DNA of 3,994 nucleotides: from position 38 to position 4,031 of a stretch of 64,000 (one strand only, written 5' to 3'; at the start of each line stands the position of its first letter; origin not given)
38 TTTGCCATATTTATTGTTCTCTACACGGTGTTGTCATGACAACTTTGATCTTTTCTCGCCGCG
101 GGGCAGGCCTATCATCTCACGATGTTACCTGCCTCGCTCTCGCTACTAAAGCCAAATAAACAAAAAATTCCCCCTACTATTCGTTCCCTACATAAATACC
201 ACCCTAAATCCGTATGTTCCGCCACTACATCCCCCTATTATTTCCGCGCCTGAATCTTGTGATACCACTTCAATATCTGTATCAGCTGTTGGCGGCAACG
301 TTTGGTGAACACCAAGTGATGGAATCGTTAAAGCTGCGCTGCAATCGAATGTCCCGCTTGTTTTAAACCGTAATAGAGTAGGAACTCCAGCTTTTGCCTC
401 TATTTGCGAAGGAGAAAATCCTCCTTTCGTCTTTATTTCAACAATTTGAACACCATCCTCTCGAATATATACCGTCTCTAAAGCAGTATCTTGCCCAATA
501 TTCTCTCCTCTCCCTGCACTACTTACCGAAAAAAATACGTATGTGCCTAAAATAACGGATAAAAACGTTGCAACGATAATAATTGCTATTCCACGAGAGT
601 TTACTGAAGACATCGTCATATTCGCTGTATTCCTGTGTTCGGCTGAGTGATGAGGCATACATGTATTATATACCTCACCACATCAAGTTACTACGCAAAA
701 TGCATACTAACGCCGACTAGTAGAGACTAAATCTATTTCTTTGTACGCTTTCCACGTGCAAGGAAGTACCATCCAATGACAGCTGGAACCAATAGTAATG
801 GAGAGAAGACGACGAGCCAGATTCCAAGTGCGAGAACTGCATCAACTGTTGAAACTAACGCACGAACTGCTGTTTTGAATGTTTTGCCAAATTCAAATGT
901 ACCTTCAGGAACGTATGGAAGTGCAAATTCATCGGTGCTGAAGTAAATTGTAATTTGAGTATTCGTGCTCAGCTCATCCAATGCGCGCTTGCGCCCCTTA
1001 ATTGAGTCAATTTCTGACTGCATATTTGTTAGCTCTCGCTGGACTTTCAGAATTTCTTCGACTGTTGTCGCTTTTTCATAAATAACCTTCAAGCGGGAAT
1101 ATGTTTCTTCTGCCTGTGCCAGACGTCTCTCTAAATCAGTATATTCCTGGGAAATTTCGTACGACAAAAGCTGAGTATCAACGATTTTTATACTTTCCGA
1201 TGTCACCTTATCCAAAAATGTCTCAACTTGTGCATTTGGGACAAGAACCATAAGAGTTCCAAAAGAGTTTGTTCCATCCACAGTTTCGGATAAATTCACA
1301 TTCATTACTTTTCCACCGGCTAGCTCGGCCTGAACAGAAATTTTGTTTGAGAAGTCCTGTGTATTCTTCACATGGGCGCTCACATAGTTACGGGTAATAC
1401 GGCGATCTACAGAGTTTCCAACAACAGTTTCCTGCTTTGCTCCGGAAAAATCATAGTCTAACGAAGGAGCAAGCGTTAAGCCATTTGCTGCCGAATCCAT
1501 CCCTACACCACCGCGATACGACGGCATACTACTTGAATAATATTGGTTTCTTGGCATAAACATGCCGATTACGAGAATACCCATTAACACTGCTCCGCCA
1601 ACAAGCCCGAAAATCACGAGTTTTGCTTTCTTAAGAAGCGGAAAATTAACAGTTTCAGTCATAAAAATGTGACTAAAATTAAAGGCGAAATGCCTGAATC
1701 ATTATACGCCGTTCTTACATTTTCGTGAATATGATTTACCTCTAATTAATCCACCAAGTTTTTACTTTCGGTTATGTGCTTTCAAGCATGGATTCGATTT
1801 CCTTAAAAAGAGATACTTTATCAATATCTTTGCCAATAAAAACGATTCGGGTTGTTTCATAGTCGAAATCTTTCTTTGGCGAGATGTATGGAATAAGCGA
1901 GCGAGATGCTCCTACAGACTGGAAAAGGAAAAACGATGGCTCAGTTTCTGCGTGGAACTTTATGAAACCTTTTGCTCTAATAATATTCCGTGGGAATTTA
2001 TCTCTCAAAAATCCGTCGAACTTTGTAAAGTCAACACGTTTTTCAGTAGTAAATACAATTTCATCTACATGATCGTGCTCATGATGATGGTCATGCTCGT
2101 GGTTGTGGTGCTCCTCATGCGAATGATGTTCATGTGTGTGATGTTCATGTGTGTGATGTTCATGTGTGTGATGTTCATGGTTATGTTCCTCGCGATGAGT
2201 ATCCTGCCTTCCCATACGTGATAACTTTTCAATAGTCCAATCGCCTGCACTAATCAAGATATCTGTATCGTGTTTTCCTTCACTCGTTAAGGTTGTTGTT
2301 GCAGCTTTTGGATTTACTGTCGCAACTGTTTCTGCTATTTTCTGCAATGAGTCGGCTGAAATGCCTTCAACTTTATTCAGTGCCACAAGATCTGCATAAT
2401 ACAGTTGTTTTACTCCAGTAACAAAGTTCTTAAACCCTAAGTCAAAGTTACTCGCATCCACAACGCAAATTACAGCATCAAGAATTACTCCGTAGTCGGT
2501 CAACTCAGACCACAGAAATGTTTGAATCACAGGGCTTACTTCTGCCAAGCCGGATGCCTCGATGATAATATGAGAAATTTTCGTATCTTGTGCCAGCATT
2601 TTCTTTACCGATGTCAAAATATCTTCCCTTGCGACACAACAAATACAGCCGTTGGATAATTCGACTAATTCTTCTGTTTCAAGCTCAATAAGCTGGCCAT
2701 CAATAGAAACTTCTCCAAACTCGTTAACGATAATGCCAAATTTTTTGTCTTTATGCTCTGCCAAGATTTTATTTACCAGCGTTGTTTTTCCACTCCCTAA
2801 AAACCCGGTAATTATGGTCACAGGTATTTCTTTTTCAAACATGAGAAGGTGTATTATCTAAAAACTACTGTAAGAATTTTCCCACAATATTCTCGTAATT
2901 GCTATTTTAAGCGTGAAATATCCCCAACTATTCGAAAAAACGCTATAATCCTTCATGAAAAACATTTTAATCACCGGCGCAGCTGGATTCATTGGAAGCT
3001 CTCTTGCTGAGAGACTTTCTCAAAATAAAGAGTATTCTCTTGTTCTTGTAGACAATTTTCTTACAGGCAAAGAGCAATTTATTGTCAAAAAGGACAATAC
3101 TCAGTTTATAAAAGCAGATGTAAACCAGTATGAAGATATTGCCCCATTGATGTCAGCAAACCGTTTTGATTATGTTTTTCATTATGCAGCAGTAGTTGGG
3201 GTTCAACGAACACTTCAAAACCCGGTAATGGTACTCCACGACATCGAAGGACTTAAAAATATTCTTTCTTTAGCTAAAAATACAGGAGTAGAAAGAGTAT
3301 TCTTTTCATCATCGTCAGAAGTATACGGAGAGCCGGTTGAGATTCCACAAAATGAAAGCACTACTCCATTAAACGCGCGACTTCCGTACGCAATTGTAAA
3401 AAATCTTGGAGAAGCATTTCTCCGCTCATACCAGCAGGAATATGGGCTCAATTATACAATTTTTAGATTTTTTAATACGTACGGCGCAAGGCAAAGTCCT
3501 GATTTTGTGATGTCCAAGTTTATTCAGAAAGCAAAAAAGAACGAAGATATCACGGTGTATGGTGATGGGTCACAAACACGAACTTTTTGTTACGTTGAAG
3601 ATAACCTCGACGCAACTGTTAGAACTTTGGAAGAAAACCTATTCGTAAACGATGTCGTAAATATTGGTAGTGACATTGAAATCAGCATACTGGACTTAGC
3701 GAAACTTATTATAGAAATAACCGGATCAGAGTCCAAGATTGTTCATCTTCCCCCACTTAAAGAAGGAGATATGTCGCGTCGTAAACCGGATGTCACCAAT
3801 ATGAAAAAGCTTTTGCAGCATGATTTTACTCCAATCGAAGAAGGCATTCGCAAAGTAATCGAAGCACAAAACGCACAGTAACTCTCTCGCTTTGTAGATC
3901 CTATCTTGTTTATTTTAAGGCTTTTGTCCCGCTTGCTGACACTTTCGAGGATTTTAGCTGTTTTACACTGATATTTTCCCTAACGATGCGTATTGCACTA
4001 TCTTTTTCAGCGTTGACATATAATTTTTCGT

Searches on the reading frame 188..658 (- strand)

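Call 10: search_protein_families(library=pfam, proteins=[window:188-658:-], max_evalue=0.01)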
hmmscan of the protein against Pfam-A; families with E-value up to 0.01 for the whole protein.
window:188-658:- (156 aa): 1 family
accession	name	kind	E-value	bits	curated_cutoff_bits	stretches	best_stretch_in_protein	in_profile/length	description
PF13473.12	Cupredoxin_1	-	8.2e-08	32.7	27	1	68-137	18-86/104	Cupredoxin-like domain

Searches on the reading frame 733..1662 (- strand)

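Call 10: search_protein_families(library=pfam, proteins=[window:733-1662:-], max_evalue=0.01)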
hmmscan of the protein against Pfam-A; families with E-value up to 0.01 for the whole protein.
window:733-1662:- (309 aa): 1 family
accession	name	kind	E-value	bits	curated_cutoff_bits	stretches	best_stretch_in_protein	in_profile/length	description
PF14257.11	DUF4349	-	1.2e-33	116.7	27.7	1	89-298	4-209/213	Domain of unknown function (DUF4349)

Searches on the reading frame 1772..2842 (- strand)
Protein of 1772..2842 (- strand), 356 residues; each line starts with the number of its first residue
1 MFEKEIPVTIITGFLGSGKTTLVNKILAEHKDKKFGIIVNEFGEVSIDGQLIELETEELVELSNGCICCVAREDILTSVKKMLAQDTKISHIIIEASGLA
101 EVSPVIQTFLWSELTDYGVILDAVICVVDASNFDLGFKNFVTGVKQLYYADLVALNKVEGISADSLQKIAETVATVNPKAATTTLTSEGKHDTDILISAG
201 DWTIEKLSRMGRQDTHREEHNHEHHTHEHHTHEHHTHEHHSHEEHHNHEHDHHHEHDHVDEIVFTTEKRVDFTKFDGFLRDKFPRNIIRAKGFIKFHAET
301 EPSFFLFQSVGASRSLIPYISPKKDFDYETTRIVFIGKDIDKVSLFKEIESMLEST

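Call 10: search_protein_families(library=pfam, proteins=[window:1772-2842:-], max_evalue=0.01)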
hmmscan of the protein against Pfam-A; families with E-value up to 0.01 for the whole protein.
window:1772-2842:- (356 aa): 7 families
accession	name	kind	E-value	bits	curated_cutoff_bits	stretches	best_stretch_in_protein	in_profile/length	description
PF02492.25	cobW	-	1.1e-50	172.1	20.7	1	7-182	1-178/180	CobW/HypB/UreG, nucleotide-binding domain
PF07683.19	CobW_C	-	1.1e-13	51.3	22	1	261-352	3-93/94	Cobalamin synthesis protein cobW C-terminal domain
PF03266.21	NTPase_1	-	0.0031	17.8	23.9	1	10-37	3-33/168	NTPase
PF00009.33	GTP_EFTU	-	0.004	17.2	26.5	0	5-34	2-31/188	Elongation factor Tu GTP binding domain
PF01637.24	ATPase_2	-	0.0062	16.8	33.2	0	7-44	21-59/225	ATPase domain predominantly from Archaea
PF13401.12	AAA_22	-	0.007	17.1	27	0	8-43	7-33/130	AAA domain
PF20720.3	nSTAND3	-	0.0072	16.5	27.2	0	8-38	19-49/155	Novel STAND NTPase 3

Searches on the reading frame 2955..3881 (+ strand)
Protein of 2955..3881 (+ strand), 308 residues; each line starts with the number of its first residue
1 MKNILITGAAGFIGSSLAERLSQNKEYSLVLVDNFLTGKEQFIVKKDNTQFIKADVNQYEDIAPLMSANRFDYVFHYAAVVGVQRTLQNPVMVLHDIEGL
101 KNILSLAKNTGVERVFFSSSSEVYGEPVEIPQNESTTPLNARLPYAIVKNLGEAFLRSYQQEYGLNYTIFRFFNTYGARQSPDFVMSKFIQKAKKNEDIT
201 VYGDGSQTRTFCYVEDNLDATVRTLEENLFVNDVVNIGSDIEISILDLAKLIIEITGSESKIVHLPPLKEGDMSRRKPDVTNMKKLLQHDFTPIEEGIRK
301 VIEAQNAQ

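Call 10: search_protein_families(library=pfam, proteins=[window:2955-3881:+], max_evalue=0.01)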
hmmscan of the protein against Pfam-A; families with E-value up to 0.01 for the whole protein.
window:2955-3881:+ (308 aa): 9 families
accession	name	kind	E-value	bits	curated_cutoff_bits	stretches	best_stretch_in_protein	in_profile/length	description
PF01370.27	Epimerase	-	3e-57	194.2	20.9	1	4-238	1-240/240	NAD dependent epimerase/dehydratase family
PF16363.11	GDP_Man_Dehyd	-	6.2e-47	161.1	27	1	5-288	1-318/332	GDP-mannose 4,6 dehydratase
PF01073.25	3Beta_HSD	-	1.6e-15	57.3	22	1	5-220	1-224/280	3-beta hydroxysteroid dehydrogenase/isomerase family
PF02719.21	Polysacc_synt_2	-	2.2e-15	57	20.2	1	4-261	1-252/293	Polysaccharide biosynthesis protein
PF04321.23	RmlD_sub_bind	-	2.7e-13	50.1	27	1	3-270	2-245/287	RmlD substrate binding domain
PF07993.18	NAD_binding_4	-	3.7e-10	39.8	20.1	1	6-174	1-206/258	Male sterility protein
PF13460.12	NAD_binding_10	-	5.7e-10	39.8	27.2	1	8-172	1-143/184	NAD(P)H-binding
PF03435.24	Sacchrp_dh_NADP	-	9.1e-06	26.5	25.1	1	4-69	1-69/129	Saccharopine dehydrogenase NADP binding domain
PF05368.20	NmrA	-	2e-05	24.8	27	1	2-120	3-107/298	NmrA-like family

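Call 28: find_encoding_contigs(protein=window:2955-3881:+, flank=10000, max_places=6)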
Protein window:2955-3881:+ (308 aa): 7 contigs read that carry it; 6 places shown.
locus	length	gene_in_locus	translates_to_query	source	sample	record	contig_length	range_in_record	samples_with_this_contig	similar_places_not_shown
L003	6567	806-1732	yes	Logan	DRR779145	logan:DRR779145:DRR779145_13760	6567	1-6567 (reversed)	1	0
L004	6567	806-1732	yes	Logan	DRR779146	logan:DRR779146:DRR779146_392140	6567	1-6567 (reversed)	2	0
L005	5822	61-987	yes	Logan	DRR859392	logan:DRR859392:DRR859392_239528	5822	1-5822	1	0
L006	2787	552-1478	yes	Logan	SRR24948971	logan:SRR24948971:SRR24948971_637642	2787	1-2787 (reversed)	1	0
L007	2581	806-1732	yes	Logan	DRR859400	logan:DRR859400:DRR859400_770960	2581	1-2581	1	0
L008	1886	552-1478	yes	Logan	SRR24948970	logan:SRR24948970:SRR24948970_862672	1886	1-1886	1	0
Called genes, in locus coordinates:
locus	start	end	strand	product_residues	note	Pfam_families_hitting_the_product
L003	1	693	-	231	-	?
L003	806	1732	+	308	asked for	PF01073:3Beta_HSD, PF01370:Epimerase, PF02719:Polysacc_synt_2, PF03435:Sacchrp_dh_NADP (weak), PF04321:RmlD_sub_bind, PF07993:NAD_binding_4, PF13460:NAD_binding_10, PF16363:GDP_Man_Dehyd, +1 more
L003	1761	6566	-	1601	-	?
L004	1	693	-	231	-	?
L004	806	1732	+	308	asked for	PF01073:3Beta_HSD, PF01370:Epimerase, PF02719:Polysacc_synt_2, PF03435:Sacchrp_dh_NADP (weak), PF04321:RmlD_sub_bind, PF07993:NAD_binding_4, PF13460:NAD_binding_10, PF16363:GDP_Man_Dehyd, +1 more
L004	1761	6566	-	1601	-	?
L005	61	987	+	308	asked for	PF01073:3Beta_HSD, PF01370:Epimerase, PF02719:Polysacc_synt_2, PF03435:Sacchrp_dh_NADP (weak), PF04321:RmlD_sub_bind, PF07993:NAD_binding_4, PF13460:NAD_binding_10, PF16363:GDP_Man_Dehyd, +1 more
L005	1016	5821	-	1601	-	?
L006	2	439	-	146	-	?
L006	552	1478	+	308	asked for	PF01073:3Beta_HSD, PF01370:Epimerase, PF02719:Polysacc_synt_2, PF03435:Sacchrp_dh_NADP (weak), PF04321:RmlD_sub_bind, PF07993:NAD_binding_4, PF13460:NAD_binding_10, PF16363:GDP_Man_Dehyd, +1 more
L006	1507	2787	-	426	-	?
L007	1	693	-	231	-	?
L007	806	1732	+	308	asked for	PF01073:3Beta_HSD, PF01370:Epimerase, PF02719:Polysacc_synt_2, PF03435:Sacchrp_dh_NADP (weak), PF04321:RmlD_sub_bind, PF07993:NAD_binding_4, PF13460:NAD_binding_10, PF16363:GDP_Man_Dehyd, +1 more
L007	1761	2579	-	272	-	?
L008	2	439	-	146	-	?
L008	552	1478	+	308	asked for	PF01073:3Beta_HSD, PF01370:Epimerase, PF02719:Polysacc_synt_2, PF03435:Sacchrp_dh_NADP (weak), PF04321:RmlD_sub_bind, PF07993:NAD_binding_4, PF13460:NAD_binding_10, PF16363:GDP_Man_Dehyd, +1 more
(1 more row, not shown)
